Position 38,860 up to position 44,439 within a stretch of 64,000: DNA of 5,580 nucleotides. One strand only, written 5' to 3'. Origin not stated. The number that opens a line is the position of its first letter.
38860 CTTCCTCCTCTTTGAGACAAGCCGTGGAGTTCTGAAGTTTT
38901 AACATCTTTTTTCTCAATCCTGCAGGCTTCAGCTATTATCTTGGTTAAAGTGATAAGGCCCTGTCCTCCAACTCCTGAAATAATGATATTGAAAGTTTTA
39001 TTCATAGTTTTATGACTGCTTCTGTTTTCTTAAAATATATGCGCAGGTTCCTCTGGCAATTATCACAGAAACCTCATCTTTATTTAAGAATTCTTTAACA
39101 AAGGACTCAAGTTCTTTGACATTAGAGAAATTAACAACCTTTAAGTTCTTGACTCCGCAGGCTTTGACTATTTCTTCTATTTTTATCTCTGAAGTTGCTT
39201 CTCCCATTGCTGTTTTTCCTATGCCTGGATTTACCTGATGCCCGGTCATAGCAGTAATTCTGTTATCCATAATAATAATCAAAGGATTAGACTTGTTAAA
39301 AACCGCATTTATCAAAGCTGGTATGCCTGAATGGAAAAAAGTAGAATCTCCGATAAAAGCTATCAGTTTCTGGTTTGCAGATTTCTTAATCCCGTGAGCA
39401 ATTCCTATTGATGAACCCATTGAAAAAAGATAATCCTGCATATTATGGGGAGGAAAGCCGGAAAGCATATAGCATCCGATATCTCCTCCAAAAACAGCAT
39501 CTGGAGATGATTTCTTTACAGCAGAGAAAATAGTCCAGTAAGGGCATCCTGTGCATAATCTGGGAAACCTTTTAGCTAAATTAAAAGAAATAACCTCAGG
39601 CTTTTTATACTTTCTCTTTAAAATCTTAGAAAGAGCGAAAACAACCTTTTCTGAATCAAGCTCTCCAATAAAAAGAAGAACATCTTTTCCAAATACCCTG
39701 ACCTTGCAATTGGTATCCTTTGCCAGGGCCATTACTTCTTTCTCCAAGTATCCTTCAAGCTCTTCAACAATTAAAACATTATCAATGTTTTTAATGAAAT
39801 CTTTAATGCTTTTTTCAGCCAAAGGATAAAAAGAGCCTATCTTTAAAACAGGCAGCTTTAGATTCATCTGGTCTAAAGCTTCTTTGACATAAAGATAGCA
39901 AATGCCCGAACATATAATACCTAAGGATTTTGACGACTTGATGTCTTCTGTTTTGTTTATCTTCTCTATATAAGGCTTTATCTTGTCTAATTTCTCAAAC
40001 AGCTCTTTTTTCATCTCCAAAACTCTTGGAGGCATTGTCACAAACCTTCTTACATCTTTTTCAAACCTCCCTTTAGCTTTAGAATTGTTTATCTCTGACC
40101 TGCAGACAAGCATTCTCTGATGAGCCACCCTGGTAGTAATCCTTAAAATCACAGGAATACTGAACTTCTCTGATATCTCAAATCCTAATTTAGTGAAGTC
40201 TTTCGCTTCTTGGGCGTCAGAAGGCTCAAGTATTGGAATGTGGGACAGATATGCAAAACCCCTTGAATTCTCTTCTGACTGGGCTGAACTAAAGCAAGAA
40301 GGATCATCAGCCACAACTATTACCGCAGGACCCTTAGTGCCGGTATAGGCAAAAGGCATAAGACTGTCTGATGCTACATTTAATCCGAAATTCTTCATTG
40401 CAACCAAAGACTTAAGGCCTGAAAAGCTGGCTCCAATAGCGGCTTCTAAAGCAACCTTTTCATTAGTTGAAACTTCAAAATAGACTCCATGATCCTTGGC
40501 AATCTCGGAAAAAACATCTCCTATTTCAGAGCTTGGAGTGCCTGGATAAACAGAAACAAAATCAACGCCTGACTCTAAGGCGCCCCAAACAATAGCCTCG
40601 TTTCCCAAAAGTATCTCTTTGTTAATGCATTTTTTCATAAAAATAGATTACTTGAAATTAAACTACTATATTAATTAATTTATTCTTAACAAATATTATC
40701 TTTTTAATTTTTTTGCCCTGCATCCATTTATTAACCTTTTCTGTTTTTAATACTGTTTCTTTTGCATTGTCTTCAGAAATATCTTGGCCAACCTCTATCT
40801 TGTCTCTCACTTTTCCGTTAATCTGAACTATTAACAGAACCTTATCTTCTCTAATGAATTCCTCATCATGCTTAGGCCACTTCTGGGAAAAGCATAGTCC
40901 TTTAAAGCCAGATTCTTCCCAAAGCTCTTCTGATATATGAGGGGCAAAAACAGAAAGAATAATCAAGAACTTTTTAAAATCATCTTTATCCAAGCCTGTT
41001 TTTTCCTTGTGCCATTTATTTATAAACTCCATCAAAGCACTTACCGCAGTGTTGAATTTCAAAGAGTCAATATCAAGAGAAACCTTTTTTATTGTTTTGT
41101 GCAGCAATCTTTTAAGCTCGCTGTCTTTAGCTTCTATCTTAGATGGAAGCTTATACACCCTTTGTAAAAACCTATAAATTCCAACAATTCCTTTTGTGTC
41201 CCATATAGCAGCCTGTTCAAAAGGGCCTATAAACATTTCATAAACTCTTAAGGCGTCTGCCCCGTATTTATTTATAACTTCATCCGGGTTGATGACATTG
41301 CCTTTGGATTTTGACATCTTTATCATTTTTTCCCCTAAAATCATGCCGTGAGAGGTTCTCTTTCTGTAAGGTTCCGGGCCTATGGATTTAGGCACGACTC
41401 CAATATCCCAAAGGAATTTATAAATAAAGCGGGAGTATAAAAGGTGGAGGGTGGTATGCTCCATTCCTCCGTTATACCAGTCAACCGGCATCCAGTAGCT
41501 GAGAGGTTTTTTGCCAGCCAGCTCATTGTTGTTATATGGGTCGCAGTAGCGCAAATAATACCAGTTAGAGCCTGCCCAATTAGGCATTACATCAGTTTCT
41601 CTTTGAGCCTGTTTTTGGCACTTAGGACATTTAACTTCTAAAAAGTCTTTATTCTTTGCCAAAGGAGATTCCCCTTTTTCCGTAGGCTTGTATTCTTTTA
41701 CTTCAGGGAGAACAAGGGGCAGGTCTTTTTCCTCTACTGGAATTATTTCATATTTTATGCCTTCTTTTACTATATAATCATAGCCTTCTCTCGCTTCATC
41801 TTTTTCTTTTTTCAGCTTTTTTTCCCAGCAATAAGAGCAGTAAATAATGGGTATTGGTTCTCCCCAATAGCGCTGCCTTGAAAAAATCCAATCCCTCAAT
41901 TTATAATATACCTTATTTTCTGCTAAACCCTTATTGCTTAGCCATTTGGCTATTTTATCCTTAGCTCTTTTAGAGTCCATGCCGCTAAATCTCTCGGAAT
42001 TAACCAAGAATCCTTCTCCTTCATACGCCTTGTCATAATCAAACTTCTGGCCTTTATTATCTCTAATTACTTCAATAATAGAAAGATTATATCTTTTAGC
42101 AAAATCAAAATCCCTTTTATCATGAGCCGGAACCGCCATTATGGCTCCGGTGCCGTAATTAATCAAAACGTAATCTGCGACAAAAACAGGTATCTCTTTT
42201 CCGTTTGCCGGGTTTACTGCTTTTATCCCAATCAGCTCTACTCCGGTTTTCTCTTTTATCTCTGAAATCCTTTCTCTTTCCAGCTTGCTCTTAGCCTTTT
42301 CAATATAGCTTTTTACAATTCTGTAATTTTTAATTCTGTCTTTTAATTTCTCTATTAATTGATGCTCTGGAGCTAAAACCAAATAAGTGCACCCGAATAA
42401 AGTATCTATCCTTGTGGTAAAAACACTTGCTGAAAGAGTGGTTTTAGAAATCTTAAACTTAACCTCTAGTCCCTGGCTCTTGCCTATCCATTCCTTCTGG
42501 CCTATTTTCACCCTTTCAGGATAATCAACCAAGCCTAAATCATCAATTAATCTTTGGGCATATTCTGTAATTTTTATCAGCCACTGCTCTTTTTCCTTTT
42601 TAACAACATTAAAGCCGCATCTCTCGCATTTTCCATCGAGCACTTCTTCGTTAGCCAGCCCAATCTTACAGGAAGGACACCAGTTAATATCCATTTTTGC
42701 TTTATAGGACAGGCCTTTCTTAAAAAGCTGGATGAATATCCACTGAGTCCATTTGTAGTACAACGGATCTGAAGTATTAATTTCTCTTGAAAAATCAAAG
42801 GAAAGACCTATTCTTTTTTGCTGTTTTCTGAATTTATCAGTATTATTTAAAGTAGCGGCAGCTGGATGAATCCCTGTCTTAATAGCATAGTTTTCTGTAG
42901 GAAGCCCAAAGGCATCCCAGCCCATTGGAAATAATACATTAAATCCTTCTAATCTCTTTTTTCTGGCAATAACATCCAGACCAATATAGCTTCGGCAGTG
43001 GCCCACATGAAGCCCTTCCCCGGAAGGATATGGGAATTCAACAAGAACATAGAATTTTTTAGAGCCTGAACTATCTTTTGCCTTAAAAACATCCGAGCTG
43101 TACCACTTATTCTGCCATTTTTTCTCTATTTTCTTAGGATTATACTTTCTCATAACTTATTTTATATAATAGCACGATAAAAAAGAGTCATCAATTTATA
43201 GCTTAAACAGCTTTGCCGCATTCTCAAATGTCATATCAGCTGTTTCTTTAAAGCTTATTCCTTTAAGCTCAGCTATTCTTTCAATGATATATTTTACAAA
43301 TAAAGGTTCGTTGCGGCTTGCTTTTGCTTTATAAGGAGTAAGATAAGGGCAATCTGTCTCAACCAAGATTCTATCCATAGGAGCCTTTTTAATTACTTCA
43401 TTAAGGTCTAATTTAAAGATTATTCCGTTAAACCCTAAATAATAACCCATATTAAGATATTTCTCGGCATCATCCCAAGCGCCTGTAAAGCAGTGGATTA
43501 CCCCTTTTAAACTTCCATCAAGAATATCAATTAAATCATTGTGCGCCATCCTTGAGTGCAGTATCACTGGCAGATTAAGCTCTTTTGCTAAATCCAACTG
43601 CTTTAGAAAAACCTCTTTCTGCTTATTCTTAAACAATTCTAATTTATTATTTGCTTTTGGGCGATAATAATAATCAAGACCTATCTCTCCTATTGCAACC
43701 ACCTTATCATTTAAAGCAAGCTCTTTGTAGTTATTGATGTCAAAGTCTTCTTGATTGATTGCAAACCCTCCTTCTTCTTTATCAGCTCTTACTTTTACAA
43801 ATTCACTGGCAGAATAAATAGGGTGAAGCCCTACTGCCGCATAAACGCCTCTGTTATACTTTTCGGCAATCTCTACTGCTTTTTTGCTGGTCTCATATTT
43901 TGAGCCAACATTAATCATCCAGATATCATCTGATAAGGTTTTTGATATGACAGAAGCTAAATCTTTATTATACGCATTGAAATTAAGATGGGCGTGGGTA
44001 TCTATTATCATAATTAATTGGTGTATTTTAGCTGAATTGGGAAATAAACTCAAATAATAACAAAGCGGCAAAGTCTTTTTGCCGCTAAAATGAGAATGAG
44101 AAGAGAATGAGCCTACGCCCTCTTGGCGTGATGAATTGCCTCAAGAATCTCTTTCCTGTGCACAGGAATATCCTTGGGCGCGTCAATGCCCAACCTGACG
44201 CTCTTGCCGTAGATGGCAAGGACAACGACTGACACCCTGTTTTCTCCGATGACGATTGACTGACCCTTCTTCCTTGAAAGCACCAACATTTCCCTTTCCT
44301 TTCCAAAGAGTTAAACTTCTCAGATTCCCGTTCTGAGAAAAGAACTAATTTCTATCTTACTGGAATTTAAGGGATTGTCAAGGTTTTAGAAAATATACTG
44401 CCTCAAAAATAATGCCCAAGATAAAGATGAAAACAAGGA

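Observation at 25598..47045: Scattered G+C-rich autonomous cassettes with consensus promoters and strong SDs in an SD-poor, A+T-rich genome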

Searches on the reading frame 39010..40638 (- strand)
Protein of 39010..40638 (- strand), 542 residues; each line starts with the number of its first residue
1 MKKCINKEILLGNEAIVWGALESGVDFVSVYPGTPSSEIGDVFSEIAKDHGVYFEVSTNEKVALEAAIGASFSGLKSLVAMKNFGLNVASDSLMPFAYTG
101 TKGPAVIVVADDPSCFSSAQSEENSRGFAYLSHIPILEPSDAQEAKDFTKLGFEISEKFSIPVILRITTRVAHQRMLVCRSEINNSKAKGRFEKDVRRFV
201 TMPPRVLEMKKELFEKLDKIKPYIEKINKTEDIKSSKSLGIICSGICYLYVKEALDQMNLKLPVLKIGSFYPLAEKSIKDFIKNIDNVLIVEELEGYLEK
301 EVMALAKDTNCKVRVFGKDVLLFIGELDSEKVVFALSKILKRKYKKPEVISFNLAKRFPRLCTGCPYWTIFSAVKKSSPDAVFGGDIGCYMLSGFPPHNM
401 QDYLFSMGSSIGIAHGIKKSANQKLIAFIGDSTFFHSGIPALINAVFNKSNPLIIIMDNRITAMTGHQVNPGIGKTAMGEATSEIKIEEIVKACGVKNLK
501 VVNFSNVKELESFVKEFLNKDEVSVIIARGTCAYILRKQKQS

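Call 69: search_protein_families(library=pfam, proteins=[window:39010-40638:-], max_evalue=0.00001)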
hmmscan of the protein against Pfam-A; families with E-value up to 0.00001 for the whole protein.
window:39010-40638:- (542 aa): 2 families
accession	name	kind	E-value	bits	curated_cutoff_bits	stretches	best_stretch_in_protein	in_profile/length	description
PF02775.26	TPP_enzyme_C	-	4.9e-24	85.3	21.9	1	386-527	1-150/151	Thiamine pyrophosphate enzyme, C-terminal TPP binding domain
PF01855.24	POR_N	-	3.3e-16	60.2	27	1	19-183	2-170/231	Pyruvate flavodoxin/ferredoxin oxidoreductase, thiamine diP-bdg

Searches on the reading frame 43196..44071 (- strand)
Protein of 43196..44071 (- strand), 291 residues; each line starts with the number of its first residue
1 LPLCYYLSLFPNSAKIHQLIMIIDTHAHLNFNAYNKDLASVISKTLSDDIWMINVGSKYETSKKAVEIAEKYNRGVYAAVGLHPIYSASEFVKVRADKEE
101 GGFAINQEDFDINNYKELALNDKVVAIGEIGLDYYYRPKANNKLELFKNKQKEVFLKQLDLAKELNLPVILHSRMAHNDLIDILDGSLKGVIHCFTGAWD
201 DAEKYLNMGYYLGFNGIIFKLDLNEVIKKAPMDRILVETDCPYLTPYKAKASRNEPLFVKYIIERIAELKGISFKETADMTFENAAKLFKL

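Call 92: search_protein_families(library=pfam, proteins=[window:43196-44071:-], max_evalue=0.1)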
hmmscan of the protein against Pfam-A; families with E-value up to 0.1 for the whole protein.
window:43196-44071:- (291 aa): 1 family
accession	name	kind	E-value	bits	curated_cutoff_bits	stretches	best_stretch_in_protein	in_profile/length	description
PF01026.27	TatD_DNase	-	2e-74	250.6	27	1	23-290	1-253/253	TatD related DNase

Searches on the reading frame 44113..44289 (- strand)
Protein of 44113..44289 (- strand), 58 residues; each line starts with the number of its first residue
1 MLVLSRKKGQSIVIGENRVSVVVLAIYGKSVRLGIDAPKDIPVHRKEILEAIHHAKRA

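Call 5: search_protein_families(library=pfam, proteins=[window:44113-44289:-], max_evalue=0.01)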
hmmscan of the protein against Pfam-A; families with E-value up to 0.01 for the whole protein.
window:44113-44289:- (58 aa): 1 family
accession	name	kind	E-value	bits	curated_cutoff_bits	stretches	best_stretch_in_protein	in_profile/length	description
PF02599.21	CsrA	-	1.1e-22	80.1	27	1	1-53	1-52/53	Global regulator protein family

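Call 23: find_encoding_contigs(protein=window:44113-44289:-, flank=10000, max_places=10)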
Protein window:44113-44289:- (58 aa): 4 contigs read that carry it; 3 places shown.
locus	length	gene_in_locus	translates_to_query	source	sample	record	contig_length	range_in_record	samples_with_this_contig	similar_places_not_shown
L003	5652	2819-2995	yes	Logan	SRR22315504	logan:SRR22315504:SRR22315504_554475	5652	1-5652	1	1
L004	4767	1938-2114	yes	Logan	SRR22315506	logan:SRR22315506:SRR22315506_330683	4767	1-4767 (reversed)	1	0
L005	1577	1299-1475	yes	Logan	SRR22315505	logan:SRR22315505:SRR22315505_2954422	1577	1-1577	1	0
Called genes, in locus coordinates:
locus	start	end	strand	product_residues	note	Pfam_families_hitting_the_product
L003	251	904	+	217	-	-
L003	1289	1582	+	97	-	-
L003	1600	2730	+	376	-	PF03222:Trp_Tyr_perm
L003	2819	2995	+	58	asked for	PF02599:CsrA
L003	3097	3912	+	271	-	PF01026:TatD_DNase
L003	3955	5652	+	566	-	?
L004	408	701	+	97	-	-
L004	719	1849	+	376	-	PF03222:Trp_Tyr_perm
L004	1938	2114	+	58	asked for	PF02599:CsrA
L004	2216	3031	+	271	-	PF01026:TatD_DNase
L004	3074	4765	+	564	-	?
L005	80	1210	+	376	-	PF03222:Trp_Tyr_perm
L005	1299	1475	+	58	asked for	PF02599:CsrA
